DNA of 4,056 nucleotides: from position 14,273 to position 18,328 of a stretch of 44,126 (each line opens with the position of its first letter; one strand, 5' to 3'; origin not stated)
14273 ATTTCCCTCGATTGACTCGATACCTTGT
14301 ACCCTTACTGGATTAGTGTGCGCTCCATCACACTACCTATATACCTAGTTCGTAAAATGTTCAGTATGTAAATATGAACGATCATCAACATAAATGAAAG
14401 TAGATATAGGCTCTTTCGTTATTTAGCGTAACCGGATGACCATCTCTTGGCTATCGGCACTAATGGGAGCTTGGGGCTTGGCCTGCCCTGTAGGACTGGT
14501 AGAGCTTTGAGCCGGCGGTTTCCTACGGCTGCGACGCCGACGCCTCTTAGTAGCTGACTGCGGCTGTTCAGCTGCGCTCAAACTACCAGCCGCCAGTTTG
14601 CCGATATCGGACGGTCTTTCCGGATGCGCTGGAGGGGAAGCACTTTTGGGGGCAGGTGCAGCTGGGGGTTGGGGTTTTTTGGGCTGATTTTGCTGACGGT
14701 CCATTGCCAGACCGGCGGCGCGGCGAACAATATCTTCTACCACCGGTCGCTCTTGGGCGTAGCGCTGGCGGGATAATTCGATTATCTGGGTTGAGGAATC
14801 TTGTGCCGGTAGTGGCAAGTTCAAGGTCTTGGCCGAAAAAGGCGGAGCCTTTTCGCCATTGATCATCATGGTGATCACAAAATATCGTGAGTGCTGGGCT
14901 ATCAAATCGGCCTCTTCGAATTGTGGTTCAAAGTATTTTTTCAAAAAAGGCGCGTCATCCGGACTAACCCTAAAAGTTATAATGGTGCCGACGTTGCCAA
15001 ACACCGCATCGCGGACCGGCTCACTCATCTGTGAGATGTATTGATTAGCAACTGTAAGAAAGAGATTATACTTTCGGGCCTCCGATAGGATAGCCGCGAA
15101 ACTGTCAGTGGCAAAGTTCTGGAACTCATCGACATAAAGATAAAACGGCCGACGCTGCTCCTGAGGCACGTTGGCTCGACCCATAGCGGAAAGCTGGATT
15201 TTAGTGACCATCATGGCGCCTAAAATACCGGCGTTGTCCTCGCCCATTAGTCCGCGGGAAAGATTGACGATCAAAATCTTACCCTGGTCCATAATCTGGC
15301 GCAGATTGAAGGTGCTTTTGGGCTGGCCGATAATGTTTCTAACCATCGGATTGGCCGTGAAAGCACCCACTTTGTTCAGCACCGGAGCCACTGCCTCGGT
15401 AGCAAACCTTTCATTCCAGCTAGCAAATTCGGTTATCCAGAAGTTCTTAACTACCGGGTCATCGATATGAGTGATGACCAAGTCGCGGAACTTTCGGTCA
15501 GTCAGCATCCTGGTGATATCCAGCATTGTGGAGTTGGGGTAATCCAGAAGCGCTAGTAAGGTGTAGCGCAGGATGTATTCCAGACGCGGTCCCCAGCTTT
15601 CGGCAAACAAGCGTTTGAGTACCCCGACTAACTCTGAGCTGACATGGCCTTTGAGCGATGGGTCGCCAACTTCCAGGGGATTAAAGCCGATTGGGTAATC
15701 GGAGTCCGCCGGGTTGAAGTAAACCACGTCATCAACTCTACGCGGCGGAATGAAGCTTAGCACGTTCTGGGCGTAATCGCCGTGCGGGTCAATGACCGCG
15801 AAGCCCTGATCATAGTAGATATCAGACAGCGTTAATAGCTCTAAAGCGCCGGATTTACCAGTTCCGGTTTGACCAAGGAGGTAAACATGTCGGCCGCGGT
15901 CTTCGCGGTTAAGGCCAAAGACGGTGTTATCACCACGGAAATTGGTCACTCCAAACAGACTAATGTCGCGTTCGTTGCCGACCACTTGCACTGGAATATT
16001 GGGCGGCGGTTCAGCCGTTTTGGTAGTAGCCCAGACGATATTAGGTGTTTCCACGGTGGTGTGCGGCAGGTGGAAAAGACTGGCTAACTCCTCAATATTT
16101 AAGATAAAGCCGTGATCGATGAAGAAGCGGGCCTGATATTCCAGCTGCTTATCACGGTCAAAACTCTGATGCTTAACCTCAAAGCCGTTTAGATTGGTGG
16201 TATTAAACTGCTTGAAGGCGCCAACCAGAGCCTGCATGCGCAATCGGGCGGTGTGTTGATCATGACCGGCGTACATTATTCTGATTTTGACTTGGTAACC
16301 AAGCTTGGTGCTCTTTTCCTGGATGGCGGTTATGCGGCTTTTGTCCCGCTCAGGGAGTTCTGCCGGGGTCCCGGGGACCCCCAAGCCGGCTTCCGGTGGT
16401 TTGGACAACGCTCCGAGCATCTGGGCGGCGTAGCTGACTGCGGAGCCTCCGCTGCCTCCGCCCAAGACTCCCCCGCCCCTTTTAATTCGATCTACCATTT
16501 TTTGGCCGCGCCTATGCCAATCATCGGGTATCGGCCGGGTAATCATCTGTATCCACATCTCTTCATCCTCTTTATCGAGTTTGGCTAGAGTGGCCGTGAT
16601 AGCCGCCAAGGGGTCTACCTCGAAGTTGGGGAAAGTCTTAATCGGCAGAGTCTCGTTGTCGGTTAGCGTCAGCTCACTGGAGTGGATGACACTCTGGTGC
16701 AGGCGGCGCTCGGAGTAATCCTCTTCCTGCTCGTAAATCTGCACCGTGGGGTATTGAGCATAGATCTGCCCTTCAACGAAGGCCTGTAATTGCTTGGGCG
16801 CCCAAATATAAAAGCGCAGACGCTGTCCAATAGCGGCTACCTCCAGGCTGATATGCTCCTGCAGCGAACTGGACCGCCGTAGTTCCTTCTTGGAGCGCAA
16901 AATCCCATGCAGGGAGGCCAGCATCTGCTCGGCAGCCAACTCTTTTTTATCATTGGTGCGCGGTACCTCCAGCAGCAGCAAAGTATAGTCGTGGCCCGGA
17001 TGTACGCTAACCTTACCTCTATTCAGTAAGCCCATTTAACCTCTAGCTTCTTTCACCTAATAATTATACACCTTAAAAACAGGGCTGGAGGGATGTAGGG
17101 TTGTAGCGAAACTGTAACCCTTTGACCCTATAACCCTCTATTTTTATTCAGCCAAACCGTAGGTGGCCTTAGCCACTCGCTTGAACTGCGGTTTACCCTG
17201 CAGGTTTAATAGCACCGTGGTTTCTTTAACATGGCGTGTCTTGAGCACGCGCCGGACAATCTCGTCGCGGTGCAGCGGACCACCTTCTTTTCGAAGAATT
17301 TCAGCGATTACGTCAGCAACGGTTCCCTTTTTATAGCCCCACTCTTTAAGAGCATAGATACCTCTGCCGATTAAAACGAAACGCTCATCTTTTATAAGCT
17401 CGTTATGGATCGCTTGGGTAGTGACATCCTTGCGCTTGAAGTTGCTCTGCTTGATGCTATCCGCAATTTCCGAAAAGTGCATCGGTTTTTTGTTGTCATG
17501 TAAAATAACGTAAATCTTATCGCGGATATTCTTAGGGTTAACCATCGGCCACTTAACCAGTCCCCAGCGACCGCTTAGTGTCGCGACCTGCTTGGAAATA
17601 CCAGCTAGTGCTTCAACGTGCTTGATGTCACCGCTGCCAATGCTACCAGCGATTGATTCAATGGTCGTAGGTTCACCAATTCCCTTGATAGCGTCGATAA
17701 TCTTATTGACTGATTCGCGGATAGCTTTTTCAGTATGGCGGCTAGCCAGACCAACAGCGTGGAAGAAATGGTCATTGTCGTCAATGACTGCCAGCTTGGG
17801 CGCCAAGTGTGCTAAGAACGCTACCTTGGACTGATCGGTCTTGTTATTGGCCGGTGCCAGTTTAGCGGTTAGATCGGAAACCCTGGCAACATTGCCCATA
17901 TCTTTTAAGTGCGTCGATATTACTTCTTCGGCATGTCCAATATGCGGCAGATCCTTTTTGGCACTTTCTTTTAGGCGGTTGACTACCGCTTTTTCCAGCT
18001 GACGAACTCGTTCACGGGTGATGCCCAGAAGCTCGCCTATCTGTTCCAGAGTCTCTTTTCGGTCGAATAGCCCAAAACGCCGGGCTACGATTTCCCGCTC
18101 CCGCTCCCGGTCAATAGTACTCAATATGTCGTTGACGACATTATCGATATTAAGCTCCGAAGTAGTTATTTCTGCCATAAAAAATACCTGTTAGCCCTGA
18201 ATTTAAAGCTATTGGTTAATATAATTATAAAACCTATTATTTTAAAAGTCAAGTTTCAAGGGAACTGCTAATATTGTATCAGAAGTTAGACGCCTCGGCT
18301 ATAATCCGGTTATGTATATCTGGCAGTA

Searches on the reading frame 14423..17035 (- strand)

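Call 66: search_protein_families(library=pfam, proteins=[window:14423-17035:-], max_evalue=0.001)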
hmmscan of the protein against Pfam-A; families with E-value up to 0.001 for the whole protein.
window:14423-17035:- (870 aa): 4 families
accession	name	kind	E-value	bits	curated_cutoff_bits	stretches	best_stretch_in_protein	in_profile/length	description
PF01935.23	DUF87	-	2.9e-06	28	23.2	1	381-455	23-93/220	Helicase HerA, central domain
PF02534.20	T4SS-DNA_transf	-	8.5e-06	25.3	20.1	0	561-672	238-346/468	Type IV secretory system Conjugative DNA transfer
PF10412.15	TrwB_AAD_bind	-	8.7e-06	25.3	20.5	1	381-693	15-313/387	Type IV secretion-system coupling protein DNA-binding domain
PF12696.13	TraG-D_C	-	4.3e-05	23.9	22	1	630-698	1-72/126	TraM recognition site of TraD and TraG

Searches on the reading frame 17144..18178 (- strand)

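Call 66: search_protein_families(library=pfam, proteins=[window:17144-18178:-], max_evalue=0.001)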
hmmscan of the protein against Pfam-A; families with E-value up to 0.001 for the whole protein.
window:17144-18178:- (344 aa): 4 families
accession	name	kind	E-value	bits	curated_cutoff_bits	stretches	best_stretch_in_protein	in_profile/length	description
PF04545.22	Sigma70_r4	-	1.9e-12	46.9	24.1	1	25-71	7-50/50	Sigma-70, region 4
PF05066.19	HARE-HTH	-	1.1e-10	42.1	25.9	1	223-280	8-71/71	HB1, ASXL, restriction endonuclease HTH domain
PF11784.13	DUF3320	-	0.00012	22.4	25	1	284-313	9-37/50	Protein of unknown function (DUF3320)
PF13518.12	HTH_28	-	0.00058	20.3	25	0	40-63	11-34/52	Helix-turn-helix domain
